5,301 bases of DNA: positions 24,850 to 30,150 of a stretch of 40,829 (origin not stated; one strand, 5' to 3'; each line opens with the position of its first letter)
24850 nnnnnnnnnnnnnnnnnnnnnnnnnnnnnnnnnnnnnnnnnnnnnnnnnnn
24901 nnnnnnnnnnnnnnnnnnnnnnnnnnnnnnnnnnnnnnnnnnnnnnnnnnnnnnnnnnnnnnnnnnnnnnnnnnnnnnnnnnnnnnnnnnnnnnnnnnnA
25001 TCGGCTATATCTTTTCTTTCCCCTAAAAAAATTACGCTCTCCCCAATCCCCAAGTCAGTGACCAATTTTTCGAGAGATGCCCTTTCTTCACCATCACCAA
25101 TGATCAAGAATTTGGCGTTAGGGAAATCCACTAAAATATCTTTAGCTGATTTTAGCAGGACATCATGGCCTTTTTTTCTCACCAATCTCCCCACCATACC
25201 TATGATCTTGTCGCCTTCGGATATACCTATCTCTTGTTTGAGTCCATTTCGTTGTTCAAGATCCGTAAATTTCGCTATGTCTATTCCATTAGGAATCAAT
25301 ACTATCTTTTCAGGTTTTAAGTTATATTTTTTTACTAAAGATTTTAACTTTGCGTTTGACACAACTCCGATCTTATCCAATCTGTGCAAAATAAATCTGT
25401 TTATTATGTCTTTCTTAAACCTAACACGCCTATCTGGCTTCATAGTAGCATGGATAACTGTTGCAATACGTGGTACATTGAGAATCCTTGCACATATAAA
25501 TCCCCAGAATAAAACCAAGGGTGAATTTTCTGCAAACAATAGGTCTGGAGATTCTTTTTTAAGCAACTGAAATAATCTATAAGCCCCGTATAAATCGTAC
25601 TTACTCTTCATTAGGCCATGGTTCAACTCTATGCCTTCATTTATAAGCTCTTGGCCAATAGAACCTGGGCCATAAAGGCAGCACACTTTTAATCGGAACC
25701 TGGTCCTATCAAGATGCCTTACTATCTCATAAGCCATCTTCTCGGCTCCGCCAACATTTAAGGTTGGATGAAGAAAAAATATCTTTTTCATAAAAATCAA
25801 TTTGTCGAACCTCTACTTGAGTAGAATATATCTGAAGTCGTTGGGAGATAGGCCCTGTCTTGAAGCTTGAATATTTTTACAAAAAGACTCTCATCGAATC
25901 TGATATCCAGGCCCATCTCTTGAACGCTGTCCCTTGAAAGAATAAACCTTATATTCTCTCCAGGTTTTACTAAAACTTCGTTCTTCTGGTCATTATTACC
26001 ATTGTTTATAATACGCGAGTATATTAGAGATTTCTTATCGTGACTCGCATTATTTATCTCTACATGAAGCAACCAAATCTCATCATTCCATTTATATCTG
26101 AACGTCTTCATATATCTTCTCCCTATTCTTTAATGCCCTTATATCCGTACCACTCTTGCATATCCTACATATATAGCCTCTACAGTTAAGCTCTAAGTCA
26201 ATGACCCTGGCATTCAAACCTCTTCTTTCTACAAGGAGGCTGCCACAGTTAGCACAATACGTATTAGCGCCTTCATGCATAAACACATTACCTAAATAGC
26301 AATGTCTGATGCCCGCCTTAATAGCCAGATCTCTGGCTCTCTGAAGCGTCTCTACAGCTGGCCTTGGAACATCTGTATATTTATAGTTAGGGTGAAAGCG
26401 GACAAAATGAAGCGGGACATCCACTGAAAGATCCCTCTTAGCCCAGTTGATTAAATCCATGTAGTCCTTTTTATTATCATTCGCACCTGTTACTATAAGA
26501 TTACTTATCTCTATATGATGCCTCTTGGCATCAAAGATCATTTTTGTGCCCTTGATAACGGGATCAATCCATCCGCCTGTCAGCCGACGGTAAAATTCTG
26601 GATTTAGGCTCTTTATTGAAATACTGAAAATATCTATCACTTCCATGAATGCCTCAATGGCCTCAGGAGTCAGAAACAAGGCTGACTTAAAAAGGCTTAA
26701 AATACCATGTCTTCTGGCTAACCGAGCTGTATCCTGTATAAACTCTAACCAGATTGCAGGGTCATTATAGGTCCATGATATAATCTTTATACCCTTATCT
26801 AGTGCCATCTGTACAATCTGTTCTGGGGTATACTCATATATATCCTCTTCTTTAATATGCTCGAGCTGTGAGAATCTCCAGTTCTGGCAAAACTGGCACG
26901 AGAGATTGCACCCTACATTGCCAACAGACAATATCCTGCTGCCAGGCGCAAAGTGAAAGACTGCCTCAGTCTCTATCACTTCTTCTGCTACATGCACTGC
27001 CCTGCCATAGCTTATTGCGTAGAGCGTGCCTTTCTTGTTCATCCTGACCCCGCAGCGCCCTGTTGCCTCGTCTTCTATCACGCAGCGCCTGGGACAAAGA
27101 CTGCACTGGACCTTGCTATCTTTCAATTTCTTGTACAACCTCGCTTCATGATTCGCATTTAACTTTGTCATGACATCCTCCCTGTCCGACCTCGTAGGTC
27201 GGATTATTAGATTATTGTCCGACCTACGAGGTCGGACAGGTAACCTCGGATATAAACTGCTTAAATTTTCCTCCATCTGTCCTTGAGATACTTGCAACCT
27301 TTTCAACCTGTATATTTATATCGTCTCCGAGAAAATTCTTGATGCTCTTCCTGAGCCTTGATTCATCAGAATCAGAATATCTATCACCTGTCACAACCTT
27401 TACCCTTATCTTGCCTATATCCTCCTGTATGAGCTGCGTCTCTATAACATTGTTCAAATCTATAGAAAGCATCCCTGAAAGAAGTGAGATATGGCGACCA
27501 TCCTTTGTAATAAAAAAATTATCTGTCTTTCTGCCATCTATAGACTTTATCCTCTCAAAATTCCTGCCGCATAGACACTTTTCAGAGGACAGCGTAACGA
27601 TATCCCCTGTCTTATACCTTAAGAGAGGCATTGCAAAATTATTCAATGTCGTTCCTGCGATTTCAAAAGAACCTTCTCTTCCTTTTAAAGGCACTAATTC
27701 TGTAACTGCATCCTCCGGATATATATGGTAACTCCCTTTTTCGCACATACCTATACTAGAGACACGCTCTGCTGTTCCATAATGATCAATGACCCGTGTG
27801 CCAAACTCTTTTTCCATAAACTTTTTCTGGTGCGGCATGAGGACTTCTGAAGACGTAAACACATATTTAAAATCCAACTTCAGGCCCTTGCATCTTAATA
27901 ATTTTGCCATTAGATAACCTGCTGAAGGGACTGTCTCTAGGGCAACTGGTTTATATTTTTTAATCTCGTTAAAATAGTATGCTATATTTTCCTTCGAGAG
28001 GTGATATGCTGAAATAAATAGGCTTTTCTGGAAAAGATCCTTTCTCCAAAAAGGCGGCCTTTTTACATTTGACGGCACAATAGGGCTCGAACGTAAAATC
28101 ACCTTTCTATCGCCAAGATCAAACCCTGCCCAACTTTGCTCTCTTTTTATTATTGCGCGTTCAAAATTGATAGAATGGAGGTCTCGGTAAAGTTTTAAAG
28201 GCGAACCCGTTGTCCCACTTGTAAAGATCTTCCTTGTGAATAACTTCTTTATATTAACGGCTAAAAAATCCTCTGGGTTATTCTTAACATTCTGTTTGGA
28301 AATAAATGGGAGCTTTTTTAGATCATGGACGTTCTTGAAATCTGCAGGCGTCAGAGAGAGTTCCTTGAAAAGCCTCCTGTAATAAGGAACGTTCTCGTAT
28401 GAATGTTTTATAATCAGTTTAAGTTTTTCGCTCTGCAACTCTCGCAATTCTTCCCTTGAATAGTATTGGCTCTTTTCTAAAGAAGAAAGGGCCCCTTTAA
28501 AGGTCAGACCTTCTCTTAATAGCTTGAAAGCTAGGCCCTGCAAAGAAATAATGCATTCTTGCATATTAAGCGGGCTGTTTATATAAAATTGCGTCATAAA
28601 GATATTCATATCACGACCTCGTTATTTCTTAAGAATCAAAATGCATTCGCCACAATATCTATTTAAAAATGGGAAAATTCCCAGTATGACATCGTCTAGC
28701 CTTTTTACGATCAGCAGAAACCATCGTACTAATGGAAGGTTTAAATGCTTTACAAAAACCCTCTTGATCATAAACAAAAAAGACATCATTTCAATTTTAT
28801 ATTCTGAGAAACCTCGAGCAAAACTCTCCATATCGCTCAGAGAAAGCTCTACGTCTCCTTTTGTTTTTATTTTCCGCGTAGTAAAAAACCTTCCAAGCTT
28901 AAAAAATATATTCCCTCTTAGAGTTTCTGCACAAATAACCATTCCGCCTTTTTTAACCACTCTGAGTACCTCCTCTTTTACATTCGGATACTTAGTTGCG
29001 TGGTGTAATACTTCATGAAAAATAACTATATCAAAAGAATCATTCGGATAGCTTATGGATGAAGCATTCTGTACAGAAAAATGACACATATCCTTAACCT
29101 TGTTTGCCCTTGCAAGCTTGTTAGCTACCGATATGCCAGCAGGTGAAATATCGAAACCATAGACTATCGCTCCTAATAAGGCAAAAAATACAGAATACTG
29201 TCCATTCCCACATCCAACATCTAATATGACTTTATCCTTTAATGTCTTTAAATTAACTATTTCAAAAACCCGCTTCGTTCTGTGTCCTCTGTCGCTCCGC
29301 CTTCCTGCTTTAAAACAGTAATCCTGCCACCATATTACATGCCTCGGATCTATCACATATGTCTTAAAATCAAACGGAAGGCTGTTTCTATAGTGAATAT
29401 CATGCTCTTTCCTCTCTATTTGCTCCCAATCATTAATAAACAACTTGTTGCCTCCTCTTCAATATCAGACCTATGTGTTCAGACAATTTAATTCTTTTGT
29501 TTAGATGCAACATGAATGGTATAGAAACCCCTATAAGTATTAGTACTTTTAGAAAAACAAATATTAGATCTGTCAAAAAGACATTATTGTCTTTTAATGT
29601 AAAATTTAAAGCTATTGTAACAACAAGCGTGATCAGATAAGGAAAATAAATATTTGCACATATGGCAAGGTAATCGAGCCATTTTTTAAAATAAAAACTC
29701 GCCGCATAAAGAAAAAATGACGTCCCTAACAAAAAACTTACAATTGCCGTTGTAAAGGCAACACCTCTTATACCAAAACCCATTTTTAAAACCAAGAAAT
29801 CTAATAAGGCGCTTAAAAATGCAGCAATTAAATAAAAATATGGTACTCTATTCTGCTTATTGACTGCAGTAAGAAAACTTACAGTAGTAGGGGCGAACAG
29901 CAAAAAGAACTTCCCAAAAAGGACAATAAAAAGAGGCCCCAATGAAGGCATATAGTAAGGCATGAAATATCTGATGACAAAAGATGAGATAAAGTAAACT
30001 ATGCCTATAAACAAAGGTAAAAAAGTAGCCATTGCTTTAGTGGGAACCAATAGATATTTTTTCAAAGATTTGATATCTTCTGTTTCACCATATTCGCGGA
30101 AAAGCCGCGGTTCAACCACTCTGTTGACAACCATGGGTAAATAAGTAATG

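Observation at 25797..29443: Methyltransferase / CapK-like ligase / AmmeMemoRadiSam-type radical SAM / 104-aa orphan cassette inside a glycan operon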

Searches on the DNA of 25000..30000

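Call 64: search_rna_families(source=window, start=25000, end=30000, threshold=evalue, max_evalue=1)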
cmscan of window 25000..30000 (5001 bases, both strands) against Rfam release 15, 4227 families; matches with E-value up to 1: 2.
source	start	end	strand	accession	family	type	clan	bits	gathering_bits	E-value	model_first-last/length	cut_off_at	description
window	27180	27241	+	RF03652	mir-2329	Gene; miRNA;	-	36.5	90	8.3e-05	1-66/66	no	mir-2329 microRNA precursor family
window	25035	25096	-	RF00285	snoZ6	Gene; snRNA; snoRNA; CD-box;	-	19.6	35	0.6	1-91/91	no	Z6 small nucleolar RNA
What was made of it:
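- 27184..27237 (-): Perfect 23-bp hairpin in the CapK-radical SAM spacer. Its 3' arm abuts or overlaps the radical SAM ribosome-binding site. There is no genuine Rfam family match (call 64).
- Tried and rejected: The only hit was a spurious miRNA-like match below the gathering score (call 64).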
